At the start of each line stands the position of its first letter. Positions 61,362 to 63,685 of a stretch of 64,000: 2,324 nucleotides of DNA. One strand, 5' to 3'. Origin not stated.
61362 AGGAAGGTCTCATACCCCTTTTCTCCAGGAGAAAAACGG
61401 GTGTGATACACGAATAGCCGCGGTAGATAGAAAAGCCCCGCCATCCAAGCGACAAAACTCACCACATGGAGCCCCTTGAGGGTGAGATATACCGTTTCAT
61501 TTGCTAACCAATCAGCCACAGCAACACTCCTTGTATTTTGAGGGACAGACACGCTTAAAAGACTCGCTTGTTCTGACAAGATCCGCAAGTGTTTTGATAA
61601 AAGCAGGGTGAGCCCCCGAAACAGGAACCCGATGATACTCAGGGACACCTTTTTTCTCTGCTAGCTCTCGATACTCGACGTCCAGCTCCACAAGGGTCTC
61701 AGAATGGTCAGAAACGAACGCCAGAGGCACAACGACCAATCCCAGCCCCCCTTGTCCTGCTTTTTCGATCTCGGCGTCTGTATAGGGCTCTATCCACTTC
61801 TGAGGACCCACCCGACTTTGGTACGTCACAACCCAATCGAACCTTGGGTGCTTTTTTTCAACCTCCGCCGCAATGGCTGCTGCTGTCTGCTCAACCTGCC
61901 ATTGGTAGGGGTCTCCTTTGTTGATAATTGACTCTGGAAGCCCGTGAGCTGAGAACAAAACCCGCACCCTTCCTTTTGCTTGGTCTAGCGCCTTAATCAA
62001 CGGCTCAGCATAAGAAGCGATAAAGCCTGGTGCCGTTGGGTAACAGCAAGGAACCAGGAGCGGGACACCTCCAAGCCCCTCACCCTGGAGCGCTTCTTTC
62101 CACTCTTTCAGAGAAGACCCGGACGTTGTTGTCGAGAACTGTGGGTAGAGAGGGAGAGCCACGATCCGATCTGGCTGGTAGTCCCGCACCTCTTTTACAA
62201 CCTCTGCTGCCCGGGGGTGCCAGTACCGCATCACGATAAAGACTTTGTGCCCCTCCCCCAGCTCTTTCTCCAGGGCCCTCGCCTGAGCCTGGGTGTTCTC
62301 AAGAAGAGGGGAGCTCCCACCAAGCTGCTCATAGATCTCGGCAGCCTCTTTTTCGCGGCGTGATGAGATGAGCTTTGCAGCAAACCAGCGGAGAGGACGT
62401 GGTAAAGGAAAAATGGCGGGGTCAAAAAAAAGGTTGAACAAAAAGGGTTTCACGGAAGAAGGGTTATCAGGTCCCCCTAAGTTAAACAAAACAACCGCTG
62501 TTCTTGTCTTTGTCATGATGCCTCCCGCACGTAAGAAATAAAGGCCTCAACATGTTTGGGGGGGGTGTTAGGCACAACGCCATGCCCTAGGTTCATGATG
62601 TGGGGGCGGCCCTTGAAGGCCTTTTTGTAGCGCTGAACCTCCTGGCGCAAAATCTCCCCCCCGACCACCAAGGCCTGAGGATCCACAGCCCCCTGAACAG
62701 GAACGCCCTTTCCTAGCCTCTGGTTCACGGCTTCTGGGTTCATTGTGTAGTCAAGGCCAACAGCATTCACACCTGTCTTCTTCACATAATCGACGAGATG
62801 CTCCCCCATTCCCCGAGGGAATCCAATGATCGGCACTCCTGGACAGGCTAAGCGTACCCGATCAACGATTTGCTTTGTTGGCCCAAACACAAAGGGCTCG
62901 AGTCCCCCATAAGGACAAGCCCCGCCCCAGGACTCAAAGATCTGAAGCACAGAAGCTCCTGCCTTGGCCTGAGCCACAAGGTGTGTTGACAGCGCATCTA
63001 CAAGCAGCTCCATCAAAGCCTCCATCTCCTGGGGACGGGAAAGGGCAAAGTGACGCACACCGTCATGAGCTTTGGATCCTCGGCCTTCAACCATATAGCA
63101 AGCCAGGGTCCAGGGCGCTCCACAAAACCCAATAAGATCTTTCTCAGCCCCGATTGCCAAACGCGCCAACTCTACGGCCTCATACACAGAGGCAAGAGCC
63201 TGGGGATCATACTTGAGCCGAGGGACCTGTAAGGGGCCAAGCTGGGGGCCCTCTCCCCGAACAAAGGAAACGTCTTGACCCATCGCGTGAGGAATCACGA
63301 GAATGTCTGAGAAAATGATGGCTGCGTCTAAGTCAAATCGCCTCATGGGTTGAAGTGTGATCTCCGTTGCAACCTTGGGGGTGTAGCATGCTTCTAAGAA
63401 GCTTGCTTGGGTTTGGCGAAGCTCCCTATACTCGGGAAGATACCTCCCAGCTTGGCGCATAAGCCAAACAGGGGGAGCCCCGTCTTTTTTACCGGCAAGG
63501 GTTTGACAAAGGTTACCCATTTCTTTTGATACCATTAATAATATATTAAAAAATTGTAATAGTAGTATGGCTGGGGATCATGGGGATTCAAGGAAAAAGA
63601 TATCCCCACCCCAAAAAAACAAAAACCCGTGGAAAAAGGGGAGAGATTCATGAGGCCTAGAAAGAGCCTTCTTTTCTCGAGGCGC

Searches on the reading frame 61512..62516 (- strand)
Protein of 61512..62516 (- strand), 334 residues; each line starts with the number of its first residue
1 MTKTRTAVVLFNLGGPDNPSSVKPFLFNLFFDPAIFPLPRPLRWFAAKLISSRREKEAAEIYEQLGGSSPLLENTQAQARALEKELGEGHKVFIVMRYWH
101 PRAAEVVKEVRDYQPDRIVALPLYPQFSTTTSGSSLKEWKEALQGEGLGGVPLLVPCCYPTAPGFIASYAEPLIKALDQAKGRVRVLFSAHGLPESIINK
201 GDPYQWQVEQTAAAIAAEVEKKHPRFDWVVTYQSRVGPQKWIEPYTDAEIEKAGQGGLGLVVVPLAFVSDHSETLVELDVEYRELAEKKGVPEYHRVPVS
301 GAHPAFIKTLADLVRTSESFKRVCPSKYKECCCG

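Call 66: search_protein_families(library=pfam, proteins=[window:61512-62516:-], max_evalue=0.00001)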
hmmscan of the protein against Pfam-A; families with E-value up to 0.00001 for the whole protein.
window:61512-62516:- (334 aa): 1 family
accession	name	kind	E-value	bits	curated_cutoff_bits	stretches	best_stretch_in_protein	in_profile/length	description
PF00762.24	Ferrochelatase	-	4.1e-106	355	27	1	5-316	1-315/317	Ferrochelatase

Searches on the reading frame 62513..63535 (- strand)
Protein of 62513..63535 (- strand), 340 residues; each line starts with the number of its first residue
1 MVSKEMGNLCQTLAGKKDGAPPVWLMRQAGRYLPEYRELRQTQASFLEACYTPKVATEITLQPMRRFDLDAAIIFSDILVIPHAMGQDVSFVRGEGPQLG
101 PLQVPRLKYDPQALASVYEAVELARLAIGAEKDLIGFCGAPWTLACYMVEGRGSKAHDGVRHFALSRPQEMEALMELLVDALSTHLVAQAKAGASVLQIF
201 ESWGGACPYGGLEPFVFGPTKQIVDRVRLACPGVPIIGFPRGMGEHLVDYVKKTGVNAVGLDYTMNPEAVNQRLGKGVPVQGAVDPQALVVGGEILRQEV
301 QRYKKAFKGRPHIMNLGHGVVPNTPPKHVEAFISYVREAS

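Call 64: find_encoding_contigs(protein=window:62513-63535:-, flank=10000, max_places=2)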
Protein window:62513-63535:- (340 aa): no gene with exactly this product is on record in the collection.
